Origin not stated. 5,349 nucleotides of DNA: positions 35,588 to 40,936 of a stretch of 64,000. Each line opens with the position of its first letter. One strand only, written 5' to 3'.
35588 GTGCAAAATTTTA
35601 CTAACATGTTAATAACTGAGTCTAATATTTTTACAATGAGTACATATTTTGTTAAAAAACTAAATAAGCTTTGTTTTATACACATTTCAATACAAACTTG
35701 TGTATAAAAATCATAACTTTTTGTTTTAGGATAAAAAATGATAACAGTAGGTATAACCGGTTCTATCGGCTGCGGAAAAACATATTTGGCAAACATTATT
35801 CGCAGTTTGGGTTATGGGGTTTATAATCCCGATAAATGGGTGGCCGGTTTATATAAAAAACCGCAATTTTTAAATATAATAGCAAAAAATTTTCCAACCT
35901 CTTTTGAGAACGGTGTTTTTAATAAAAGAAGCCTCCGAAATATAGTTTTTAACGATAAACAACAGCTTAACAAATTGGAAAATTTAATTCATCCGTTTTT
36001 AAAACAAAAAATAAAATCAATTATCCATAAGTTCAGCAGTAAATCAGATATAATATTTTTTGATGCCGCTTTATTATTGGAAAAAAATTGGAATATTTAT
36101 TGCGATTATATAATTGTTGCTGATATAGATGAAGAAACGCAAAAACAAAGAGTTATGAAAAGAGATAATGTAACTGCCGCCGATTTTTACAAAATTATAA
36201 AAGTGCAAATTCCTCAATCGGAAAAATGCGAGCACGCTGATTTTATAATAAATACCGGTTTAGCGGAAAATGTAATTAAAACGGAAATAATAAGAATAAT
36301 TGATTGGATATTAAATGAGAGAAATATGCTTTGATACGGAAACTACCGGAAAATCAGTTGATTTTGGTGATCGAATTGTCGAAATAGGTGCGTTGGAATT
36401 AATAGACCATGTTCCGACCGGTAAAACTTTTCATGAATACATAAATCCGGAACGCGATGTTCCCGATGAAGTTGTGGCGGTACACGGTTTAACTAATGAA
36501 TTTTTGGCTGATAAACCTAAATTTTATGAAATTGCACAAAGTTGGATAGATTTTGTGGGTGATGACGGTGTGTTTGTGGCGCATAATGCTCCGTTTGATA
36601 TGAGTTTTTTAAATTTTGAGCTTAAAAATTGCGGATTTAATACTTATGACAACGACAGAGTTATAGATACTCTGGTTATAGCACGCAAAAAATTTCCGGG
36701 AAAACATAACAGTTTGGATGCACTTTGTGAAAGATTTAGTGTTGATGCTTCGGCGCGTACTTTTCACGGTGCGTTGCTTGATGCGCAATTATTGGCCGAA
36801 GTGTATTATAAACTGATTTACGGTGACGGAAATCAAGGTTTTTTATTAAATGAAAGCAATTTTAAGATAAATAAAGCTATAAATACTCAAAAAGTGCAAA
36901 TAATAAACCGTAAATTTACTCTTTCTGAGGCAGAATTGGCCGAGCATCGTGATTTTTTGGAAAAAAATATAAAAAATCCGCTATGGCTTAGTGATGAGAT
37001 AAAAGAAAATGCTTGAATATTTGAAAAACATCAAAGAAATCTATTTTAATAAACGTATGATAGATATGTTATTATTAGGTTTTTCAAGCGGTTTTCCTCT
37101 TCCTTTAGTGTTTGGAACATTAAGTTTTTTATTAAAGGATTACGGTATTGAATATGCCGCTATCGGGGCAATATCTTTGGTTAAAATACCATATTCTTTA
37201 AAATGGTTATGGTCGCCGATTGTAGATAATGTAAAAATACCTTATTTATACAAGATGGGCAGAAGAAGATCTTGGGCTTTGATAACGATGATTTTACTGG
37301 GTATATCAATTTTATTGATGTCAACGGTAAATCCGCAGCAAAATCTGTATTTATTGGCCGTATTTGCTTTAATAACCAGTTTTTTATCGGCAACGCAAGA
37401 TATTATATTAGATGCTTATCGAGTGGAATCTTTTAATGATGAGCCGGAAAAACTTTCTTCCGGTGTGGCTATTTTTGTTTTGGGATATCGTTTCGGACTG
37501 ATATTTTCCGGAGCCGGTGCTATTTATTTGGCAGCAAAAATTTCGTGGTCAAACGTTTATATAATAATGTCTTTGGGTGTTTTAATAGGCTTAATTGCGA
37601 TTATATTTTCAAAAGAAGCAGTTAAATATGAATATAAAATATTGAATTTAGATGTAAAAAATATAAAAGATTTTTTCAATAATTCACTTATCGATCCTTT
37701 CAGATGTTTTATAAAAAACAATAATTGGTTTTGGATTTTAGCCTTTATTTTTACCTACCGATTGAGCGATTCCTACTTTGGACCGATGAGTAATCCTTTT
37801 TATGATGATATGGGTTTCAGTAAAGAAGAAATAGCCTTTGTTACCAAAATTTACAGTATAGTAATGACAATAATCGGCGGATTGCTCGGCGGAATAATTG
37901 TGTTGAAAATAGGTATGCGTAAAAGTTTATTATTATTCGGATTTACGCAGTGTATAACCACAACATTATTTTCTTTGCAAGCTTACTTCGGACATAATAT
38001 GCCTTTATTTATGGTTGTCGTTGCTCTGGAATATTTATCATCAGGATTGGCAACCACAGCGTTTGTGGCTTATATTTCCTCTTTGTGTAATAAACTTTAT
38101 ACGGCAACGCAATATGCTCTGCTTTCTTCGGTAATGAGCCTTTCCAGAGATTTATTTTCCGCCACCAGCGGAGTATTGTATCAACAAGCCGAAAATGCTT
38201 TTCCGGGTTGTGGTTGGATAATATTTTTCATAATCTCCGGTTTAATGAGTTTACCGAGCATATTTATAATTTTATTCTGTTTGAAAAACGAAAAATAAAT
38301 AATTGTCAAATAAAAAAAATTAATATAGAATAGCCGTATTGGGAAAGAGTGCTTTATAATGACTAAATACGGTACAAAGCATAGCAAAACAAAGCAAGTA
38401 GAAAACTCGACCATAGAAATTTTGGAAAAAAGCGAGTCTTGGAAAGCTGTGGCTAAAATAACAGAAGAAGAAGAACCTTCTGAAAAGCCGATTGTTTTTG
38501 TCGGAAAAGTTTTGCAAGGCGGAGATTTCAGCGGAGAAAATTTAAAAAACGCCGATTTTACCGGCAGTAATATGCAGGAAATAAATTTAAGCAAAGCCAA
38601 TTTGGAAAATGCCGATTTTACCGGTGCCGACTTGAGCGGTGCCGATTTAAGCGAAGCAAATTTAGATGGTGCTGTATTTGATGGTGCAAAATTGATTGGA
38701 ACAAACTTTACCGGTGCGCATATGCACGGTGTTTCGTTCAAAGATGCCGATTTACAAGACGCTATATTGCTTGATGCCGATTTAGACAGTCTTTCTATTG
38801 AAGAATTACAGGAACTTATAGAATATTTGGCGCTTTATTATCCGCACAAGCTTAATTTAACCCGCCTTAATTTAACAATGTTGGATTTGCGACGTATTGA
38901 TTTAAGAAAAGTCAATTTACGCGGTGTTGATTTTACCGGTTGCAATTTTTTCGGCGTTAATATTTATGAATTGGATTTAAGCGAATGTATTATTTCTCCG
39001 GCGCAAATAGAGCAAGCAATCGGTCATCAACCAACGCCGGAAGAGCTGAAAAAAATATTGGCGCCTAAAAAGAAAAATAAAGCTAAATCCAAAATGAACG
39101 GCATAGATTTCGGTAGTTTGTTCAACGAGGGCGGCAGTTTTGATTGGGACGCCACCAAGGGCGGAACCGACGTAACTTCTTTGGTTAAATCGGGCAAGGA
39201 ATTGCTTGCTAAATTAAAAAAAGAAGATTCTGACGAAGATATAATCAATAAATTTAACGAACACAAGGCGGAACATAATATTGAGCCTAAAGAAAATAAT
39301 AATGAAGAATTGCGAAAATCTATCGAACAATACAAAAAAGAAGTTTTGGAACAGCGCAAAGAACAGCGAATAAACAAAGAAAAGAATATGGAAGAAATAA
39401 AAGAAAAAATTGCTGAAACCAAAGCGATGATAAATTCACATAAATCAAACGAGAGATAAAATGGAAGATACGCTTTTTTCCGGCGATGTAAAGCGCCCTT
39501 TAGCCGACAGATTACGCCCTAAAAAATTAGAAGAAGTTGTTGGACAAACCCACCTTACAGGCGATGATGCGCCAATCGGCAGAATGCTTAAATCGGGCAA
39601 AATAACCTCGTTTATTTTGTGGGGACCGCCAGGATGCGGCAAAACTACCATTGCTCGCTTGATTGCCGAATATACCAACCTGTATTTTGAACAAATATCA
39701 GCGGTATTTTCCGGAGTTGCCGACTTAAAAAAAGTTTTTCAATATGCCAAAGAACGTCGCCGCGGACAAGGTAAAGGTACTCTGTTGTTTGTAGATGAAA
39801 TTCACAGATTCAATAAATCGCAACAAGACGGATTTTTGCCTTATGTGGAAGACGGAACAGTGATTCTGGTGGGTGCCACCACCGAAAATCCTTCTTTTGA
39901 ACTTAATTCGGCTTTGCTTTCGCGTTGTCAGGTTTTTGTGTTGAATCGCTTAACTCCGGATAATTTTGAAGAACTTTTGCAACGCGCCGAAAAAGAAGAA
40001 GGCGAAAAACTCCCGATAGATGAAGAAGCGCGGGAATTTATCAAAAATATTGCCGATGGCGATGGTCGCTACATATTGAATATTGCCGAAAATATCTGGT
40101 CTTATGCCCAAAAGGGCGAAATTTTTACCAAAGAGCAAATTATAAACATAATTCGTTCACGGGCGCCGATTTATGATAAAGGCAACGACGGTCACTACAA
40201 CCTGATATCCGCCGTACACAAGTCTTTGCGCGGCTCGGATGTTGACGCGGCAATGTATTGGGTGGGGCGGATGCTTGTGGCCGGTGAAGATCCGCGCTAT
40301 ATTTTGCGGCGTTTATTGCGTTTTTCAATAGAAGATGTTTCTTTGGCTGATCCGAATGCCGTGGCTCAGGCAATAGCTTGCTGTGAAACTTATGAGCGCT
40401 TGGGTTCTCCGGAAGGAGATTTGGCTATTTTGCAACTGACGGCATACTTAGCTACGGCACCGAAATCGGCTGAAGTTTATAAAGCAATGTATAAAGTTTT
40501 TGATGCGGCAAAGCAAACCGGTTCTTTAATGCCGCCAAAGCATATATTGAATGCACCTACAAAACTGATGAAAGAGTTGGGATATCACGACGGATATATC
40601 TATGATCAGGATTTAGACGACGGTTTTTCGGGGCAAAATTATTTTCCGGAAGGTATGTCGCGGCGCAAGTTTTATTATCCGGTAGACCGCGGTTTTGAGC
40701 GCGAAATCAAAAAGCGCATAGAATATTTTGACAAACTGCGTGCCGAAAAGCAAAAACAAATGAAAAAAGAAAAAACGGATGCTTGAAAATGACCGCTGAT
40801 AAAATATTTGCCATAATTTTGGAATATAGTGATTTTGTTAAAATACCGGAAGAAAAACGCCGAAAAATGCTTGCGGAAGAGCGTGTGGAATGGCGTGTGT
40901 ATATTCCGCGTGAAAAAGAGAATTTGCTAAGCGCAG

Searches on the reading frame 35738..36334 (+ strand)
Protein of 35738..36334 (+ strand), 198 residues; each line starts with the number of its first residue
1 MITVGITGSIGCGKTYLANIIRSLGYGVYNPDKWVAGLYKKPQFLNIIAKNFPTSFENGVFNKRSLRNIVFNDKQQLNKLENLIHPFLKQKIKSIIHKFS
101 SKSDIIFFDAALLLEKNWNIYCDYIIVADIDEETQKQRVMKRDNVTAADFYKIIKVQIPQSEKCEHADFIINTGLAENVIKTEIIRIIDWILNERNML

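Call 97: search_protein_families(library=pfam, proteins=[window:35738-36334:+], max_evalue=0.00001)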
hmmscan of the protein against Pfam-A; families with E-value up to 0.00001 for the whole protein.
window:35738-36334:+ (198 aa): 1 family
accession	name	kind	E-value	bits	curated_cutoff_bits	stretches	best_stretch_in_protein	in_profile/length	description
PF01121.26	CoaE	-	1.6e-37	129.3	27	1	3-172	2-173/180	Dephospho-CoA kinase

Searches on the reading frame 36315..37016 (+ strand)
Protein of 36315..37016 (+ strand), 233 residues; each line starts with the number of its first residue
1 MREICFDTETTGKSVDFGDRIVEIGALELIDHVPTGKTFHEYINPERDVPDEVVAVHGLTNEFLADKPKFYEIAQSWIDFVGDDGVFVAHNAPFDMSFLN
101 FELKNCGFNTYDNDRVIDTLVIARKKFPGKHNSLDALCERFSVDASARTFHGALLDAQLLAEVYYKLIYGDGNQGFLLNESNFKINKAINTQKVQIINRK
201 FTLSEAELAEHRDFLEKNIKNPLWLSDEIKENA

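Call 97: search_protein_families(library=pfam, proteins=[window:36315-37016:+], max_evalue=0.00001)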
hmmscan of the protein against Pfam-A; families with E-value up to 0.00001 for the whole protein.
window:36315-37016:+ (233 aa): 1 family
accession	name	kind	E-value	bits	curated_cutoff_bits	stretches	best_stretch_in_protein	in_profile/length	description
PF00929.31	RNase_T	-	1.6e-37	130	24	1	4-164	1-164/164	Exonuclease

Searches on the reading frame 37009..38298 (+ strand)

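Call 51: search_protein_families(library=pfam, proteins=[window:37009-38298:+], max_evalue=0.00001)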
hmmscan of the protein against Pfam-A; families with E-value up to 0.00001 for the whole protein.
window:37009-38298:+ (429 aa): 2 families
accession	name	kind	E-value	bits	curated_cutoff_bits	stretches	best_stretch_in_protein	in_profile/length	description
PF07690.21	MFS_1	-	2.2e-24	86.5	33.4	2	21-248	2-214/347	Major Facilitator Superfamily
PF13000.13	Acatn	-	1.9e-15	56.9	23.7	1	21-110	6-94/546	Acetyl-coenzyme A transporter 1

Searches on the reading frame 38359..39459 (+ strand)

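Call 97: search_protein_families(library=pfam, proteins=[window:38359-39459:+], max_evalue=0.00001)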
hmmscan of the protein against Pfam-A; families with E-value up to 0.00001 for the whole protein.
window:38359-39459:+ (366 aa): 4 families
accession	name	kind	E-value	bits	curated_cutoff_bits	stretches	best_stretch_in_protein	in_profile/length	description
PF00805.28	Pentapeptide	-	4.2e-34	116.1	20.2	4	85-124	1-40/40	Pentapeptide repeats (8 copies)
PF13599.13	Pentapeptide_4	-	4.8e-22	78.3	38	2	52-117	13-78/78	Pentapeptide repeat region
PF13576.12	Pentapeptide_3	-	5.1e-17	62.3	27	1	67-110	1-47/48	Pentapeptide repeats (9 copies)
PF25296.1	Decapeptide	-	3.8e-06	27.1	45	0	52-97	27-72/74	Decapeptide repeat region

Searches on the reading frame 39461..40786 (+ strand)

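Call 51: search_protein_families(library=pfam, proteins=[window:39461-40786:+], max_evalue=0.00001)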
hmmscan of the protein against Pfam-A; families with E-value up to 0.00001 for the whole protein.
window:39461-40786:+ (441 aa): 5 families
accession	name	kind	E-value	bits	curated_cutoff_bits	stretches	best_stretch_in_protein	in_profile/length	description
PF12002.13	MgsA_C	-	1.7e-58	197.6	27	1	258-422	1-165/167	MgsA AAA+ ATPase C terminal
PF16193.11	AAA_assoc_2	-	8.2e-20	71.3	34.3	1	182-257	3-81/81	AAA C-terminal domain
PF00004.35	AAA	-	1.9e-16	61.2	21.2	1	52-161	2-128/131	ATPase family associated with various cellular activities (AAA)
PF05496.18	RuvB_N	-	2.6e-11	44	27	1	18-143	1-123/159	Holliday junction DNA helicase RuvB P-loop domain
PF07728.20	AAA_5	-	3.7e-07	30.7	22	1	51-154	2-113/139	AAA domain (dynein-related subfamily)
